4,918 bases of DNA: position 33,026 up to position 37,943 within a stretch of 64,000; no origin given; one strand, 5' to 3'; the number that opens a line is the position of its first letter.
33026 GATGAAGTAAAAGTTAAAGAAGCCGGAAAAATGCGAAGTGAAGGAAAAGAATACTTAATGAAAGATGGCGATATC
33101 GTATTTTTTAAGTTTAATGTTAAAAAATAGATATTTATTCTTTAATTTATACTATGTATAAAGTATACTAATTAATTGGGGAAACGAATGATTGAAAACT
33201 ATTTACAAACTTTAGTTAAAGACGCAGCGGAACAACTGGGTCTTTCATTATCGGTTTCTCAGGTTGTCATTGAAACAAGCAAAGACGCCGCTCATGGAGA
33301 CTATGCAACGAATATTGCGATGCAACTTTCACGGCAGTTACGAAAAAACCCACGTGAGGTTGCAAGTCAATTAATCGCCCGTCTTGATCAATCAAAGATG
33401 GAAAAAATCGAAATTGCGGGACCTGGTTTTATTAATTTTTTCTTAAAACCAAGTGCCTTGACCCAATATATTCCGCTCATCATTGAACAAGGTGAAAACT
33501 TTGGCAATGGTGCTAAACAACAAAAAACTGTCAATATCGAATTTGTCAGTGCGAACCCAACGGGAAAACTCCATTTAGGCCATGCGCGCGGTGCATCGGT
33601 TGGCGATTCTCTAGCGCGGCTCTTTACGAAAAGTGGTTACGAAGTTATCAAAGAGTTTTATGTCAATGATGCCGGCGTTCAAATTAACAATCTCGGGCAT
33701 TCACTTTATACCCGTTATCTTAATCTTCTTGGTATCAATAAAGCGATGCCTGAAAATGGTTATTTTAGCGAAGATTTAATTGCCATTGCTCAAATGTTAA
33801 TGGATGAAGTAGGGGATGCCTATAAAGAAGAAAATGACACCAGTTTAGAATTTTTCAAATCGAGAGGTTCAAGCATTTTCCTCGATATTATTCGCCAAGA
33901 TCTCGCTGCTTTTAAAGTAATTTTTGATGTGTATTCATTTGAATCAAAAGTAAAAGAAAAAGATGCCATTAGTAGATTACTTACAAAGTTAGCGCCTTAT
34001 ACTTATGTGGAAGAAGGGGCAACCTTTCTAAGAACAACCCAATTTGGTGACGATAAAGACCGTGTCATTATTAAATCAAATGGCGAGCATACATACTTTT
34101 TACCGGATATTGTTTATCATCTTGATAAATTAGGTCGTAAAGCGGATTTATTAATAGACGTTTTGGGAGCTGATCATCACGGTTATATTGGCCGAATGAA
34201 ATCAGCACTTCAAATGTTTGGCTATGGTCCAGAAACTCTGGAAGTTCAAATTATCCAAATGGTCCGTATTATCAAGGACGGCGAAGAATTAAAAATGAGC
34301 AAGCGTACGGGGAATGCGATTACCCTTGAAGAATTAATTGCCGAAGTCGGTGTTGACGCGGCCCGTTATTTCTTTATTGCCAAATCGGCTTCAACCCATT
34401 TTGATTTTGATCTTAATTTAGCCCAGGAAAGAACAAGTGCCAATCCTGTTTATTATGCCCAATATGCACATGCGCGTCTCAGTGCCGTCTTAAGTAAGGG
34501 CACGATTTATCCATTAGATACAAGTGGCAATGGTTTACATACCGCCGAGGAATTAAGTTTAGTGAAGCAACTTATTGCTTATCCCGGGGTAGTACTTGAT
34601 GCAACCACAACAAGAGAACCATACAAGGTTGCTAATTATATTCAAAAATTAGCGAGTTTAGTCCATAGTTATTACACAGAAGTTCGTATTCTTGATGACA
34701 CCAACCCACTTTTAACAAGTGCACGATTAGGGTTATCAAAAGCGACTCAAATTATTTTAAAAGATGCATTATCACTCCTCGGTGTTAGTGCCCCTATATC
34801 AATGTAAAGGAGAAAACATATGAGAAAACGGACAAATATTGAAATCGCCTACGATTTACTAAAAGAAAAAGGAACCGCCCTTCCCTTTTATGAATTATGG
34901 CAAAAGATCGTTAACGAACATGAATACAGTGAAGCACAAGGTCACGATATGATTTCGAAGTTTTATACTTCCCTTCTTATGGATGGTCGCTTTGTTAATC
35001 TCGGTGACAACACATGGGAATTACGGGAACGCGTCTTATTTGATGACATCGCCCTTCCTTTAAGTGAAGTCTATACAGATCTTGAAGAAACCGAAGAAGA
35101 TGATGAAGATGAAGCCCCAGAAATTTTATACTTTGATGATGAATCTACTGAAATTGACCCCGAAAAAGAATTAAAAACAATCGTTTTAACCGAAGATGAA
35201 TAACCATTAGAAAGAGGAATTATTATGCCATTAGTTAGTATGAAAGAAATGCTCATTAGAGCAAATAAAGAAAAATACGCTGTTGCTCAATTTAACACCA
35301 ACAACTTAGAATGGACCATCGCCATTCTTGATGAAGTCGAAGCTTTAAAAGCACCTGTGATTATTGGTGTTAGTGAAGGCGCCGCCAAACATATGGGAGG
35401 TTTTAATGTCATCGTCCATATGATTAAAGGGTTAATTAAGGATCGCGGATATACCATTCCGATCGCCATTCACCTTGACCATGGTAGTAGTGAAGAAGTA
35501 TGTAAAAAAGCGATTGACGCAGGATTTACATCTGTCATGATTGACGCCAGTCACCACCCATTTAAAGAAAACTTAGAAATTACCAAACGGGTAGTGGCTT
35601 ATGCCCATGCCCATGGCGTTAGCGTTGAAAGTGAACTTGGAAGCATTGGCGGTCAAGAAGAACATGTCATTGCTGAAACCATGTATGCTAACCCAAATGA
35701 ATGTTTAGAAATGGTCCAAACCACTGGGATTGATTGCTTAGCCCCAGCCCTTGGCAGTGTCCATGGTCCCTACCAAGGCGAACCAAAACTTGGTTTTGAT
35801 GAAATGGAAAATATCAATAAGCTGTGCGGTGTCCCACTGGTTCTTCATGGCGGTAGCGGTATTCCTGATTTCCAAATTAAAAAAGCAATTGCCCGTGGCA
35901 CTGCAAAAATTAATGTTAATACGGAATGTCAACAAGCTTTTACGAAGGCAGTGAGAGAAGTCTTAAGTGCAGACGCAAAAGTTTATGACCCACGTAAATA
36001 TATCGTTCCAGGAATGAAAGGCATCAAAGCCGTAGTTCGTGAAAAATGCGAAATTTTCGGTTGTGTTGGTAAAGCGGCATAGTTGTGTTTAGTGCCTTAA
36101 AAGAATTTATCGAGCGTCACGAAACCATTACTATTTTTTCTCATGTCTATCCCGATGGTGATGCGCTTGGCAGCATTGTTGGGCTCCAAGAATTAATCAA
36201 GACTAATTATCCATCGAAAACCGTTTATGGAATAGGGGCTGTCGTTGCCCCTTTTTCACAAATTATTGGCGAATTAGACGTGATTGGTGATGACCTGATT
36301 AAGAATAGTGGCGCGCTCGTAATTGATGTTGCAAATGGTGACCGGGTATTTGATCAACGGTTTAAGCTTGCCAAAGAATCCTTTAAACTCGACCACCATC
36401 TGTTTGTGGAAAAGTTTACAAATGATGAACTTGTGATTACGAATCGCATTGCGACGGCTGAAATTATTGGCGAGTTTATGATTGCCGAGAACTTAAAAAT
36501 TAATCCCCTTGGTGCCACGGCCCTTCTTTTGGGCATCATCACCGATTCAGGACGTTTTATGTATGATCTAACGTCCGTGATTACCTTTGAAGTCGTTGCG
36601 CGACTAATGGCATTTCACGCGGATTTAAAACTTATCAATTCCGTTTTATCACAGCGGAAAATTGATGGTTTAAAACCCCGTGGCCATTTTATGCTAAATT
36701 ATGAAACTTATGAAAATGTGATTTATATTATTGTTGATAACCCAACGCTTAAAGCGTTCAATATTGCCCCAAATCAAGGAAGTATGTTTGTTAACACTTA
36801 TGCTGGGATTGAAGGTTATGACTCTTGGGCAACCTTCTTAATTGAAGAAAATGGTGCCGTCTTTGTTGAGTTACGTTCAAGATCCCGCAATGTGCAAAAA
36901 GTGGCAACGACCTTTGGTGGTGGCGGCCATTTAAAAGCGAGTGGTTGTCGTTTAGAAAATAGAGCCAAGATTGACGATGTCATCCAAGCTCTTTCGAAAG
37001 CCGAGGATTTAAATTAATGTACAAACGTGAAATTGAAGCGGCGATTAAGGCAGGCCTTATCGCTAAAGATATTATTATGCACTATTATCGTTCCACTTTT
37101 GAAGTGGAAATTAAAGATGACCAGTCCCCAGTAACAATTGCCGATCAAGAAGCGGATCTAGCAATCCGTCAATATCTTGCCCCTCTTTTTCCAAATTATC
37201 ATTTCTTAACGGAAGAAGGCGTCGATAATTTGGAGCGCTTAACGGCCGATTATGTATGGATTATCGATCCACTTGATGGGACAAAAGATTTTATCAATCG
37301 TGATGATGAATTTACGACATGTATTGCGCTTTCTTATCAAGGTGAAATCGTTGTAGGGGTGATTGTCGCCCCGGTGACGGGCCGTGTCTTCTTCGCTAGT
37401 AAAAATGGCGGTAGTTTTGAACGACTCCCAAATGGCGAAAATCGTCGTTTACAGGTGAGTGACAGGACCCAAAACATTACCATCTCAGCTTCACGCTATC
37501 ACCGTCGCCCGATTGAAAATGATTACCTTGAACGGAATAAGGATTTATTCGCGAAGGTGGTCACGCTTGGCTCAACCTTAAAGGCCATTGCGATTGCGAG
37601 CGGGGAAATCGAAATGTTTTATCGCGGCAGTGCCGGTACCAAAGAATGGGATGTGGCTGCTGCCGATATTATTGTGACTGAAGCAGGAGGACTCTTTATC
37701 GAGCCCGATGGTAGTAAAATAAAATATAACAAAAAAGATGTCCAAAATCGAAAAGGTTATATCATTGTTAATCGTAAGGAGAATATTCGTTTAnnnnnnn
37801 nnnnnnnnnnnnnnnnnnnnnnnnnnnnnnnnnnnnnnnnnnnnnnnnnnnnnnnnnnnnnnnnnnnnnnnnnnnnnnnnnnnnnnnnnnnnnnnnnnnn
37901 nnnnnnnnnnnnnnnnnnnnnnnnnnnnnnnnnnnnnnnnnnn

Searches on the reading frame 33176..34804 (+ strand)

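Call 16: search_protein_families(library=pfam, proteins=[window:33176-34804:+], max_evalue=0.000001)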
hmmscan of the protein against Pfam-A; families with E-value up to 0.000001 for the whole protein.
window:33176-34804:+ (543 aa): 4 families
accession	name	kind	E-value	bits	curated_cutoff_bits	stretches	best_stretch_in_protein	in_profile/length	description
PF03485.21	Arg_tRNA_synt_N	-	5.1e-27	94.7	21.5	1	9-90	2-85/85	Arginyl tRNA synthetase N terminal domain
PF05746.21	DALR_1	-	2.4e-26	92.5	22.3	1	429-543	2-117/117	DALR anticodon binding domain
PF00750.26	tRNA-synt_1d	-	2.9e-23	82.8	23.3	1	102-434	5-341/349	tRNA synthetases class I (R), catalytic domain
PF00133.28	tRNA-synt_1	-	1.5e-09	37.6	22.7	0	362-406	364-408/414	tRNA synthetases class I (I, L, M and V)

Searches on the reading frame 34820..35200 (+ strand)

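Call 16: search_protein_families(library=pfam, proteins=[window:34820-35200:+], max_evalue=0.000001)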
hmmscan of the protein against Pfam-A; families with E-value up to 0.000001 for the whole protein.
window:34820-35200:+ (127 aa): 1 family
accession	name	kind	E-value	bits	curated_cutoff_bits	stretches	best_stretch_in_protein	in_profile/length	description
PF05066.19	HARE-HTH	-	8.9e-09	36.1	25.9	1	5-70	2-70/71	HB1, ASXL, restriction endonuclease HTH domain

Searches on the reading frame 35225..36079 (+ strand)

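Call 17: search_protein_families(library=pfam, proteins=[window:35225-36079:+], max_evalue=0.000001)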
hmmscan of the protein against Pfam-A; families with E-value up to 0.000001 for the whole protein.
window:35225-36079:+ (285 aa): 1 family
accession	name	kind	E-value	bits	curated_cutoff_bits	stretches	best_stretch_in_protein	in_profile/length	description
PF01116.26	F_bP_aldolase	-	3.9e-104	348.5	25.5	1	4-283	1-277/277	Fructose-bisphosphate aldolase class-II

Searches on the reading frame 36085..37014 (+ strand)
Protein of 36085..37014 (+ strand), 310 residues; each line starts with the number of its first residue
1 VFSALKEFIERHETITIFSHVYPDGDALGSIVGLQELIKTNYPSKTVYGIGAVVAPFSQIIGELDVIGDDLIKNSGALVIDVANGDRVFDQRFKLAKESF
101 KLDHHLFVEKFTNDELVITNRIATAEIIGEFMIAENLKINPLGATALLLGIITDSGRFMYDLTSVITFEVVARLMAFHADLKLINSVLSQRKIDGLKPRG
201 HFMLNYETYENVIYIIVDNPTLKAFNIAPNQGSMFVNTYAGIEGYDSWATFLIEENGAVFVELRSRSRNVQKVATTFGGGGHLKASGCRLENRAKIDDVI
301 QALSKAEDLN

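Call 17: search_protein_families(library=pfam, proteins=[window:36085-37014:+], max_evalue=0.000001)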
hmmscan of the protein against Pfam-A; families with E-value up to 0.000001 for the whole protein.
window:36085-37014:+ (310 aa): 2 families
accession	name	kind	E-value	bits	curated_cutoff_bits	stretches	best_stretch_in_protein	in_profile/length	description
PF02272.25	DHHA1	-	8.2e-09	36.3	25.9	1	225-305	11-98/102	DHHA1 domain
PF01368.27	DHH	-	3.4e-07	31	28.1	1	14-151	1-125/125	DHH family, N-terminal domain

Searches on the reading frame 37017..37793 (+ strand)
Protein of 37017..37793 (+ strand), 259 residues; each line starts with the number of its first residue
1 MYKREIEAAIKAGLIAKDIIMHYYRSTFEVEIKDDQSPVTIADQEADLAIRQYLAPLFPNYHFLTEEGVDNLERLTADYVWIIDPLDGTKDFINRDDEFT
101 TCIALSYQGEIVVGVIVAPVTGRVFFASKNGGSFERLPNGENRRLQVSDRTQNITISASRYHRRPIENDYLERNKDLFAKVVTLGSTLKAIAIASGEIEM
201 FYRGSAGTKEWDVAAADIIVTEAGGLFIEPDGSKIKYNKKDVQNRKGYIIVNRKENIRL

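Call 17: search_protein_families(library=pfam, proteins=[window:37017-37793:+], max_evalue=0.000001)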
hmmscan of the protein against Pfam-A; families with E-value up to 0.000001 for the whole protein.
window:37017-37793:+ (259 aa): 1 family
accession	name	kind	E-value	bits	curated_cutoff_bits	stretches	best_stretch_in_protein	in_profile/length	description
PF00459.30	Inositol_P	-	1.2e-51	176.2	27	1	6-244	6-247/271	Inositol monophosphatase family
